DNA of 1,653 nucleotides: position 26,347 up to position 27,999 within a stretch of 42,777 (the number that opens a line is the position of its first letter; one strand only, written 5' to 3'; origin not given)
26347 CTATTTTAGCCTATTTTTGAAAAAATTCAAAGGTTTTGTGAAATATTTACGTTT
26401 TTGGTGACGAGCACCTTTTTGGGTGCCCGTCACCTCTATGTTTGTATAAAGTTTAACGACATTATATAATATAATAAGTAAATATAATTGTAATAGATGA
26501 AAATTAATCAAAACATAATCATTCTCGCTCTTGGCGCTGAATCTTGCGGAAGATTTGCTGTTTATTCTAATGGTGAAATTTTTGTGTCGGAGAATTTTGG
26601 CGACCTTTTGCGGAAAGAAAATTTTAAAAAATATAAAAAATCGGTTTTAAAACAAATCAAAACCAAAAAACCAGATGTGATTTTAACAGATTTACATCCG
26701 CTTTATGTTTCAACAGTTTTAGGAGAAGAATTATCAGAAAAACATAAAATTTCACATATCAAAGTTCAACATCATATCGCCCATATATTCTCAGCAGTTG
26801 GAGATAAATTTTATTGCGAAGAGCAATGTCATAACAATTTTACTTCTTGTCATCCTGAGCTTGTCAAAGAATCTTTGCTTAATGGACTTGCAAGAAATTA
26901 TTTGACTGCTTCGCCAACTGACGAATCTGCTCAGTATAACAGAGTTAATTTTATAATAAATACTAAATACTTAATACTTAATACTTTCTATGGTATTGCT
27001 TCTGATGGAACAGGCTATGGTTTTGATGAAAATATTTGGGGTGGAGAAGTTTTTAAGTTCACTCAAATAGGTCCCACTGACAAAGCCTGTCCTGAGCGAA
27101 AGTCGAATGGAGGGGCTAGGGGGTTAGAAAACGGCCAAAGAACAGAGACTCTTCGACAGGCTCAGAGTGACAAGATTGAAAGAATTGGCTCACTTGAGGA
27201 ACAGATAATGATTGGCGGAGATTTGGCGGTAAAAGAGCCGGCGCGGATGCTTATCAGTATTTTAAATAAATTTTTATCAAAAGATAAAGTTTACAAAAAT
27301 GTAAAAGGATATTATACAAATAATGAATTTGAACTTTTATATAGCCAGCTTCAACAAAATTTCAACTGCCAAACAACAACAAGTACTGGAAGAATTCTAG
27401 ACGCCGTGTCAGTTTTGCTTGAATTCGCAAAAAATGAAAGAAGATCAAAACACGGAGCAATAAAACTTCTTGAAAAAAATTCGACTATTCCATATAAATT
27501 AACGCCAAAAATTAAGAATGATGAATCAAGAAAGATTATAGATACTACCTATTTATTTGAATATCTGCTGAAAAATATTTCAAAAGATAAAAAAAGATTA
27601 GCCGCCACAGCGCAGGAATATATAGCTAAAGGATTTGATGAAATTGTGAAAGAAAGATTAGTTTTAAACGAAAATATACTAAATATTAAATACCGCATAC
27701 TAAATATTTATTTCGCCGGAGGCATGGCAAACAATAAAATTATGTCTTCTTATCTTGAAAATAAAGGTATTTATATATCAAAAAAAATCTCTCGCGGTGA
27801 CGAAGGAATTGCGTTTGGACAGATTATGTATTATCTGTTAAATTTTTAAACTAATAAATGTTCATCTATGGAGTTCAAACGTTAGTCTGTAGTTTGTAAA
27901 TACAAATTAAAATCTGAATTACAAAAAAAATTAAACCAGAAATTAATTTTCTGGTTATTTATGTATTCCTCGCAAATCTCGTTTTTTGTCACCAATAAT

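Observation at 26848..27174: Two palindromic-element insertions translated in frame inside hypF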

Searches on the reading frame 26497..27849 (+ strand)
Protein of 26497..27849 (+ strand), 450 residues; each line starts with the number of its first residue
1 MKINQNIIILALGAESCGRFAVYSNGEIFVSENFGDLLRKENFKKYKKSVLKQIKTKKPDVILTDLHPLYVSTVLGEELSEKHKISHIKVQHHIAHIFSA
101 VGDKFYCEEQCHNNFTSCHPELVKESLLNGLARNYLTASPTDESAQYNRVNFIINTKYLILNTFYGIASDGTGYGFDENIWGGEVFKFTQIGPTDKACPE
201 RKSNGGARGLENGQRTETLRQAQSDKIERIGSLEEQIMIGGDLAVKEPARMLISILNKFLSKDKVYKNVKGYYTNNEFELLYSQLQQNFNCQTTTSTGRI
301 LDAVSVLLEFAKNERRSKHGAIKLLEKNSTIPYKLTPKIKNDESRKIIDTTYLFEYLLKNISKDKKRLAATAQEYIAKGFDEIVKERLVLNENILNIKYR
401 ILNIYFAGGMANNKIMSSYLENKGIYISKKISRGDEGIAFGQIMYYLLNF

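Call 5: search_protein_families(library=pfam, proteins=[window:26497-27849:+], max_evalue=0.01)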
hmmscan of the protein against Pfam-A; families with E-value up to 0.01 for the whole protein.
window:26497-27849:+ (450 aa): 2 families
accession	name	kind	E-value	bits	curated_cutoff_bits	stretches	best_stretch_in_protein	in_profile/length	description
PF22521.2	HypF_C_2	-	3.3e-39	135.6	27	2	222-442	23-241/241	Carbamoyltransferase, Kae1-like Domain, second subdomain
PF17788.7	HypF_C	-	7e-20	72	23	1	9-102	6-98/99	HypF Kae1-like domain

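Call 11: find_homologous_proteins(query=window:26497-27849:+, max_evalue=1e-10)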
Query window:26497-27849:+ (450 aa): 1230 proteins with E <= 1e-10 among 8000 candidates; the best 120 are listed.
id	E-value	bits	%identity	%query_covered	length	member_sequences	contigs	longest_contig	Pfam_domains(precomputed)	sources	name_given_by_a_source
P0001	8.0e-169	580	64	100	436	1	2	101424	PF17788.8,PF22521.3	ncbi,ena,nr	ncbi:MAG: hypothetical protein KAS01_00530 [Candidatus Pacebacteria bacterium]|nr:hypothetical prote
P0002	1.2e-157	543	62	100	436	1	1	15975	PF17788.8,PF22521.3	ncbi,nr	ncbi:MAG: hypothetical protein P1P85_05095 [Patescibacteria group bacterium]|nr:hypothetical protein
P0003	1.2e-156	540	63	100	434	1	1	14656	PF17788.8,PF22521.3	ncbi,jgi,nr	ncbi:hypothetical protein K0B03_03370 [Patescibacteria group bacterium]|nr:hypothetical protein [Pat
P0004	2.9e-156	539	60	100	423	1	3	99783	PF17788.8,PF22521.3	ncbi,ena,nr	ncbi:MAG: hypothetical protein KAI57_00285 [Candidatus Pacebacteria bacterium]|nr:hypothetical prote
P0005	7.7e-153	528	60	99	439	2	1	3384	PF17788.8,PF22521.3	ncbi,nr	ncbi:hypothetical protein KAK05_00455 [Candidatus Parcubacteria bacterium]|nr:hypothetical protein [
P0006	9.9e-152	524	60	98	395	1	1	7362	PF17788.8,PF22521.3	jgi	jgi:hydrogenase maturation protein HypF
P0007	1.7e-150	520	62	99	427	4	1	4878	PF17788.8,PF22521.3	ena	-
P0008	1.2e-149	517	60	98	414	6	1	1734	PF17788.8,PF22521.3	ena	-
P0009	2.2e-148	513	59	99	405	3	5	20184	PF17788.8,PF22521.3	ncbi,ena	-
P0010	9.0e-147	508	59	99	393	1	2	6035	PF17788.8,PF22521.3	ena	-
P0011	1.2e-146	507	59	99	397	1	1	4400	PF17788.8,PF22521.3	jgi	jgi:hydrogenase maturation protein HypF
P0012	4.2e-141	489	57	100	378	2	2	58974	PF17788.8,PF22521.3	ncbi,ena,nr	ncbi:hypothetical protein KAJ41_02310 [Candidatus Parcubacteria bacterium]|nr:hypothetical protein [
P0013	3.2e-138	479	56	99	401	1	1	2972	PF17788.8,PF22521.3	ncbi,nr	ncbi:MAG: hypothetical protein KAQ64_01475 [Candidatus Pacebacteria bacterium]|nr:hypothetical prote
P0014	2.1e-135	470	56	99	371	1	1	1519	PF17788.8,PF22521.3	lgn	-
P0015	2.4e-135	470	55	99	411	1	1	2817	PF17788.8,PF22521.3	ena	-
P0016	4.6e-133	462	56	98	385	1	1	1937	PF17788.8,PF22521.3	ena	-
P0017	1.5e-129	451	54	98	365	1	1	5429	PF17788.8,PF22521.3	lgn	-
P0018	5.4e-129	449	53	100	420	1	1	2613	PF17788.8,PF22521.3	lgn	-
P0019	6.6e-129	449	50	98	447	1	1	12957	PF17788.8,PF22521.3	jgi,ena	-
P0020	1.5e-127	444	53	98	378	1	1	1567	PF17788.8,PF22521.3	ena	-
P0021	5.2e-127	442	52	100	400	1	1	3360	PF17788.8,PF22521.3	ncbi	ncbi:MAG: hypothetical protein WA063_06510 [Minisyncoccia bacterium]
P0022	1.9e-126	441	53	100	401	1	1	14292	PF17788.8,PF22521.3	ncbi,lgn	-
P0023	3.6e-126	440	53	98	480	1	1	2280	PF17788.8,PF22521.3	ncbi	-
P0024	1.5e-125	438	51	100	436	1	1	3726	PF17788.8,PF22521.3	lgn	-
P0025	4.4e-125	436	51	99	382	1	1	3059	PF17788.8,PF22521.3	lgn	-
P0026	7.5e-125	435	52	98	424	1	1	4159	PF17788.8,PF22521.3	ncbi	-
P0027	1.1e-124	435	50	100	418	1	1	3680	PF17788.8,PF22521.3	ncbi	-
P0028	1.3e-124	435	51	98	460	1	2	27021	PF17788.8,PF22521.3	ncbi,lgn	-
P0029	3.9e-124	433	52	100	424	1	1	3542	PF17788.8,PF22521.3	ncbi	-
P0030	6.1e-124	432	54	98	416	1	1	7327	PF17788.8,PF22521.3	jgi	jgi:hydrogenase maturation protein HypF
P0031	9.6e-124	432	52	99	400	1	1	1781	PF17788.8,PF22521.3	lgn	-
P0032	3.7e-123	430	52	99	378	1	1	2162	PF17788.8,PF22521.3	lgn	-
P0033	1.4e-122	428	48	98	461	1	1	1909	PF17788.8,PF22521.3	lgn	-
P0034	8.6e-122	425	52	99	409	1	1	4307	PF17788.8,PF22521.3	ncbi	-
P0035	1.2e-121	425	51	100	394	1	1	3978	PF17788.8,PF22521.3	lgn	-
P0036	4.4e-121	423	54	99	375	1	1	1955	PF17788.8,PF22521.3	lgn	-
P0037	1.5e-120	421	50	99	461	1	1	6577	PF17788.8,PF22521.3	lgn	-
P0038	1.1e-119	418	50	99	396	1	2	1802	PF17788.8,PF22521.3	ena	-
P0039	1.2e-119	418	50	98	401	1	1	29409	PF17788.8,PF22521.3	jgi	-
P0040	1.3e-119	418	48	98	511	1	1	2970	PF17788.8,PF22521.3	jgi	-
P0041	2.9e-118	414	51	99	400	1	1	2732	PF17788.8,PF22521.3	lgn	-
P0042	1.2e-117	412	52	98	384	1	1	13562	PF17788.8,PF22521.3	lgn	-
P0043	1.8e-117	411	48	98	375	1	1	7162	PF17788.8,PF22521.3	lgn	-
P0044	2.7e-117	410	50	100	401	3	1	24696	PF17788.8,PF22521.3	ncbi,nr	ncbi:hypothetical protein KKB43_04385 [Patescibacteria group bacterium]|nr:hypothetical protein [Pat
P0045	4.2e-117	410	50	98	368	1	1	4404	PF17788.8,PF22521.3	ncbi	-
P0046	7.4e-117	409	50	100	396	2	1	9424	PF17788.8,PF22521.3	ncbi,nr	ncbi:hypothetical protein KJ854_02115 [Patescibacteria group bacterium]|nr:hypothetical protein [Pat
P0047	2.0e-116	408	49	100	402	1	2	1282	PF17788.8,PF22521.3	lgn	-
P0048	2.6e-116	407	48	98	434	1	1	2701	PF17788.8,PF22521.3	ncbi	-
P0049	4.1e-116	407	50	100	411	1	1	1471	PF17788.8,PF22521.3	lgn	-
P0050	6.4e-116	406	51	98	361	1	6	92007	PF17788.8,PF22521.3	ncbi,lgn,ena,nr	ncbi:hydrogenase maturation protein hypF1 [bacterium BMS3Abin15]|nr:hydrogenase maturation protein h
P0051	7.4e-116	406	50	98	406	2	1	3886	PF02543.22,PF17788.8,PF22521.3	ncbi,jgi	jgi:hydrogenase maturation protein HypF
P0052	1.4e-115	405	48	100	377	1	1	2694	PF17788.8,PF22521.3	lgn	-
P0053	1.5e-115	405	50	99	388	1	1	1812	PF17788.8,PF22521.3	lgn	-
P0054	4.0e-115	403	49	98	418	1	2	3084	PF17788.8,PF22521.3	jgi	-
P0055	5.3e-115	403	50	98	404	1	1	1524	PF17788.8,PF22521.3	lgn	-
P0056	7.0e-115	402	49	100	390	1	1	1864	PF17788.8,PF22521.3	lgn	-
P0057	8.7e-115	402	48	98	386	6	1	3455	PF17788.8,PF22521.3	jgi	-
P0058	1.0e-114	402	48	100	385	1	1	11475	PF17788.8,PF22521.3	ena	-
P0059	1.8e-114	401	50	99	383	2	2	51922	PF17788.8,PF22521.3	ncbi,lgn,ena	ncbi:MAG: hypothetical protein AAB487_00820 [Patescibacteria group bacterium]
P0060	2.1e-114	401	52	98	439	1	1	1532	PF17788.8,PF22521.3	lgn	-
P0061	2.7e-114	401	49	99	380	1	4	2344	PF17788.8,PF22521.3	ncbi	-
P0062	4.0e-114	400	48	99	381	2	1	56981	PF17788.8,PF22521.3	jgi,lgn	-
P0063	5.0e-114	400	47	98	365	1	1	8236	PF17788.8,PF22521.3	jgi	jgi:hydrogenase maturation protein HypF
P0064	6.7e-114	399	49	99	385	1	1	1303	PF17788.8,PF22521.3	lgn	-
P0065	8.5e-114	399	49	98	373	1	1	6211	PF17788.8,PF22521.3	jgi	jgi:hydrogenase maturation protein HypF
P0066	2.2e-113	398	47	98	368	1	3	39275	PF17788.8,PF22521.3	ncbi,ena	-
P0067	2.4e-113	397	49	98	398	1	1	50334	PF17788.8,PF22521.3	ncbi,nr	ncbi:MAG: hypothetical protein QMD77_00450 [Patescibacteria group bacterium]|nr:hypothetical protein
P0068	5.5e-113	396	50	99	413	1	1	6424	PF17788.8,PF22521.3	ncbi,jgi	jgi:hydrogenase maturation protein HypF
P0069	5.9e-113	396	45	99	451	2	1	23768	PF17788.8,PF22521.3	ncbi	-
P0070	1.2e-112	395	48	99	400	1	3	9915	PF17788.8,PF22521.3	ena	-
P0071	1.8e-112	395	49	98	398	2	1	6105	PF17788.8,PF22521.3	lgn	-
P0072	2.8e-112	394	49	100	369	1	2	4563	PF17788.8,PF22521.3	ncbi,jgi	-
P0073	4.5e-112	393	47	100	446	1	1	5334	PF17788.8,PF22521.3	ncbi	-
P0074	5.6e-112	393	48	99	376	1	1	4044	PF17788.8,PF22521.3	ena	-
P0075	2.2e-111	391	49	98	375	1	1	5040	PF17788.8,PF22521.3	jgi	-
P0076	4.2e-111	390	47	98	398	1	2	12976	PF17788.8,PF22521.3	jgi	jgi:hydrogenase maturation protein HypF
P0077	5.3e-111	390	48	99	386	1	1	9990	PF17788.8,PF22521.3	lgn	-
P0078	5.3e-111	390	47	98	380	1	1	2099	PF02543.22,PF17788.8,PF22521.3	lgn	-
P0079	7.7e-111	389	46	98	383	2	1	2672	PF17788.8,PF22521.3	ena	-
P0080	9.1e-111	389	48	98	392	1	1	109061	PF17788.8,PF22521.3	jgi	jgi:hydrogenase maturation protein HypF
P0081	9.8e-111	389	48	98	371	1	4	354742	PF17788.8,PF22521.3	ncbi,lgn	ncbi:MAG: hypothetical protein WAV31_05595 [Candidatus Moraniibacteriota bacterium]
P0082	1.0e-110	389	49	99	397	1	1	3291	PF17788.8,PF22521.3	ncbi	-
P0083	1.0e-110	389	46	100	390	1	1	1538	PF02543.22,PF17788.8,PF22521.3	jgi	jgi:hydrogenase maturation protein HypF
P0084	1.1e-110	389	48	99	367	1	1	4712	PF17788.8,PF22521.3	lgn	-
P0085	1.4e-110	388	48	99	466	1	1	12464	PF17788.8,PF22521.3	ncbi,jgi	jgi:hydrogenase maturation protein HypF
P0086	1.5e-110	388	47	99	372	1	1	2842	PF17788.8,PF22521.3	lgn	-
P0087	2.1e-110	388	49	98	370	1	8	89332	PF17788.8,PF22521.3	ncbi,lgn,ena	-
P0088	2.3e-110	388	47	99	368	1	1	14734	PF17788.8,PF22521.3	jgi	-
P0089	3.1e-110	387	46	98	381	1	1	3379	PF17788.8,PF22521.3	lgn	-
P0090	3.1e-110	387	48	100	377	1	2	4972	PF17788.8,PF22521.3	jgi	-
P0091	3.2e-110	387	48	98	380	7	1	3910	PF17788.8,PF22521.3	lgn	-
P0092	3.4e-110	387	51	97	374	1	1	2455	PF17788.8,PF22521.3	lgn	-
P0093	3.8e-110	387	46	98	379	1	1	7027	PF17788.8,PF22521.3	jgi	-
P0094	4.7e-110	387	46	98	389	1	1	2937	PF17788.8,PF22521.3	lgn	-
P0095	4.9e-110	387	47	98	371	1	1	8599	PF17788.8,PF22521.3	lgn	-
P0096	5.0e-110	387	46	98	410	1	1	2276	PF17788.8,PF22521.3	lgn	-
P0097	5.4e-110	386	48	100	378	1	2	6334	PF17788.8,PF22521.3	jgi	jgi:hydrogenase maturation protein HypF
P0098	5.5e-110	386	48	100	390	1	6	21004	PF17788.8,PF22521.3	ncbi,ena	-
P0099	5.7e-110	386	48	97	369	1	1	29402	PF17788.8,PF22521.3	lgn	-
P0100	8.7e-110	386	49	98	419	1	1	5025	PF17788.8,PF22521.3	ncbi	-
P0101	9.8e-110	386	48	98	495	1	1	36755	PF17788.8,PF22521.3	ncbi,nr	ncbi:MAG: hypothetical protein Q8N37_04015 [bacterium]|nr:hypothetical protein [bacterium]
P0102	1.3e-109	385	48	98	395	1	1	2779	PF17788.8,PF22521.3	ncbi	ncbi:MAG: hypothetical protein V1649_02340 [Patescibacteria group bacterium]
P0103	2.8e-109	384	48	98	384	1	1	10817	PF17788.8,PF22521.3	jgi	jgi:hydrogenase maturation protein HypF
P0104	3.1e-109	384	47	99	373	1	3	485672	PF17788.8,PF22521.3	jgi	jgi:hydrogenase maturation protein HypF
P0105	3.8e-109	384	48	99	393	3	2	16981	PF17788.8,PF22521.3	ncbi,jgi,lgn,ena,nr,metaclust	ncbi:MAG: hypothetical protein CO141_01115 [Candidatus Moranbacteria bacterium CG_4_9_14_3_um_filter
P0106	4.1e-109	384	48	98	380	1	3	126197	PF17788.8,PF22521.3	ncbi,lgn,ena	-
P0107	4.6e-109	383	47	98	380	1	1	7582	PF17788.8,PF22521.3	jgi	jgi:hydrogenase maturation protein HypF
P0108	8.7e-109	382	45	99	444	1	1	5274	PF17788.8,PF22521.3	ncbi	-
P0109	1.9e-108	381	45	98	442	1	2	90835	PF17788.8,PF22521.3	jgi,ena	jgi:hydrogenase maturation protein HypF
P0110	2.1e-108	381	47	98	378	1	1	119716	PF17788.8,PF22521.3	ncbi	-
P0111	2.2e-108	381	49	98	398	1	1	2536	PF17788.8,PF22521.3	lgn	-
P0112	3.2e-108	381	46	99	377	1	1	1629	PF17788.8,PF22521.3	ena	-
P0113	3.8e-108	380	48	99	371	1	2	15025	PF17788.8,PF22521.3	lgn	-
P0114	3.9e-108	380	47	99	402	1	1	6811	PF17788.8,PF22521.3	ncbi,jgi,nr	ncbi:MAG: hypothetical protein ACD_5C00127G0008 [uncultured bacterium]|nr:MAG: hypothetical protein 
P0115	4.1e-108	380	47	99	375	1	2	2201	PF17788.8,PF22521.3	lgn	-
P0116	4.4e-108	380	46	99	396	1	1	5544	PF17788.8,PF22521.3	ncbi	-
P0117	4.5e-108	380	47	99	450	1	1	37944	PF17788.8,PF22521.3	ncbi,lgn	-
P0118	5.3e-108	380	47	98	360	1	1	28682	PF17788.8,PF22521.3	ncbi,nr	ncbi:MAG: hypothetical protein HY773_02620 [Candidatus Terrybacteria bacterium]|nr:hypothetical prot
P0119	5.8e-108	380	47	98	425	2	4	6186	PF17788.8,PF22521.3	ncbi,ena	ncbi:MAG: hypothetical protein AAB530_02110 [Patescibacteria group bacterium]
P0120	5.9e-108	380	45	98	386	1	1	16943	PF17788.8,PF22521.3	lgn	-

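Call 20: find_encoding_contigs(protein=P0001, flank=10000, max_places=2)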
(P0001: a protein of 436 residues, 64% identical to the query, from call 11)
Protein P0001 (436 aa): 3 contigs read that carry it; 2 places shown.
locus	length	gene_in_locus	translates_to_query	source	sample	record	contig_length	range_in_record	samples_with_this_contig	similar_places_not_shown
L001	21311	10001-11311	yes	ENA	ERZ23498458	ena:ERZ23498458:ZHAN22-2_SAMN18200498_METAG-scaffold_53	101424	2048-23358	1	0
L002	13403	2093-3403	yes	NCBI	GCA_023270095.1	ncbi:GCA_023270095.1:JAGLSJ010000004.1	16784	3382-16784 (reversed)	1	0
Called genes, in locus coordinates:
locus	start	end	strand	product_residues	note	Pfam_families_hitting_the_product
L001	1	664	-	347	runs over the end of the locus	PF00188:CAP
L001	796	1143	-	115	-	-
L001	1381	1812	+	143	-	PF02681:DUF212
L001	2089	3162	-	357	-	PF02388:FemAB, PF13480:Acetyltransf_6, PF02388:FemAB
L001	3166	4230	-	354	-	PF00814:TsaD, PF22521:HypF_C_2 (weak)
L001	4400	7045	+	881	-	PF02861:Clp_N, PF23569:NBD_SMAX1, PF00004:AAA, PF17871:AAA_lid_9, PF07724:AAA_2, PF00004:AAA, PF07728:AAA_5, PF10431:ClpB_D2-small, +5 more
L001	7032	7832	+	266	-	PF00696:AA_kinase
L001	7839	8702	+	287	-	PF18900:DUF5656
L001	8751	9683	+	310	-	PF13365:Trypsin_2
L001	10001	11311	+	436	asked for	PF17788:HypF_C, PF22521:HypF_C_2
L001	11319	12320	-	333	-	PF00586:AIRS, PF02769:AIRS_C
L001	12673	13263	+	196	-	-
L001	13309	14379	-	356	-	PF03706:LPG_synthase_TM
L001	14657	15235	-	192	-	PF03167:UDG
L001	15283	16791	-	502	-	PF05048:NosD (weak)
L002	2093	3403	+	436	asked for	PF17788:HypF_C, PF22521:HypF_C_2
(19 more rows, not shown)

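Call 21: find_encoding_contigs(protein=P0012, flank=10000, max_places=2)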
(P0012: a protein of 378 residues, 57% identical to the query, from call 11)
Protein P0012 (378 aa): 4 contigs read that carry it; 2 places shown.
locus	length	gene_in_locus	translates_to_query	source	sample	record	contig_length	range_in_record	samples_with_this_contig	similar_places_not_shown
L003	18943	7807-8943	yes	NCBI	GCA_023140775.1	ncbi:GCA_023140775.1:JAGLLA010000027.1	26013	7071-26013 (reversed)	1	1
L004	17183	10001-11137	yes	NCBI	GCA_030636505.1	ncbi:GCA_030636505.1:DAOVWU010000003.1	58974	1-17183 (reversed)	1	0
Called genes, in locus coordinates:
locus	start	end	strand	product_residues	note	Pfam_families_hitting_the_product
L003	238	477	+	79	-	-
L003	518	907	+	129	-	PF02021:UPF0102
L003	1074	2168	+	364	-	-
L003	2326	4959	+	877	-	PF02861:Clp_N, PF23569:NBD_SMAX1, PF00004:AAA, PF17871:AAA_lid_9, PF07724:AAA_2, PF00004:AAA, PF07728:AAA_5, PF10431:ClpB_D2-small, +6 more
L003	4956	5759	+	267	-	PF00696:AA_kinase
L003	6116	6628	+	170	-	PF18900:DUF5656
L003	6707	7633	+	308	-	PF13365:Trypsin_2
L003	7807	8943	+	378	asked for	PF17788:HypF_C, PF22521:HypF_C_2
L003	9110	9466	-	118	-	PF04480:DUF559, PF18741:MTES_1575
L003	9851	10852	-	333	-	PF00586:AIRS, PF02769:AIRS_C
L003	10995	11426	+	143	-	-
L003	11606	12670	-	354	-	PF01924:HypD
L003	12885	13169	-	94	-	PF01541:GIY-YIG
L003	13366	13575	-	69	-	PF01455:HupF_HypC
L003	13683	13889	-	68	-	-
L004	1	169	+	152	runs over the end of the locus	PF09335:VTT_dom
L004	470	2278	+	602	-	PF00009:GTP_EFTU, PF00071:Ras (weak), PF03144:GTP_EFTU_D2, PF14492:EFG_III (weak), PF00679:EFG_C, PF06421:LepA_C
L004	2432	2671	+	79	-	-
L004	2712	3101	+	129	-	PF02021:UPF0102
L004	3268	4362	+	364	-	-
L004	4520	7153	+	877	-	PF02861:Clp_N, PF23569:NBD_SMAX1, PF00004:AAA, PF17871:AAA_lid_9, PF07724:AAA_2, PF00004:AAA, PF07728:AAA_5, PF10431:ClpB_D2-small, +6 more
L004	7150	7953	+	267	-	PF00696:AA_kinase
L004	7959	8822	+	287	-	PF18900:DUF5656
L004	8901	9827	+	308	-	PF13365:Trypsin_2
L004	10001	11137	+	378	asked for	PF17788:HypF_C, PF22521:HypF_C_2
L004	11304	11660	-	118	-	PF04480:DUF559, PF18741:MTES_1575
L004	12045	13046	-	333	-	PF00586:AIRS, PF02769:AIRS_C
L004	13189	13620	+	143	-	-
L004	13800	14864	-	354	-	PF01924:HypD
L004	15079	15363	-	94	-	PF01541:GIY-YIG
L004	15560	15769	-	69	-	PF01455:HupF_HypC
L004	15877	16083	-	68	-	-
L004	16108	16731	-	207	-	PF00081:Sod_Fe_N, PF02777:Sod_Fe_C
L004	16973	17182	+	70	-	?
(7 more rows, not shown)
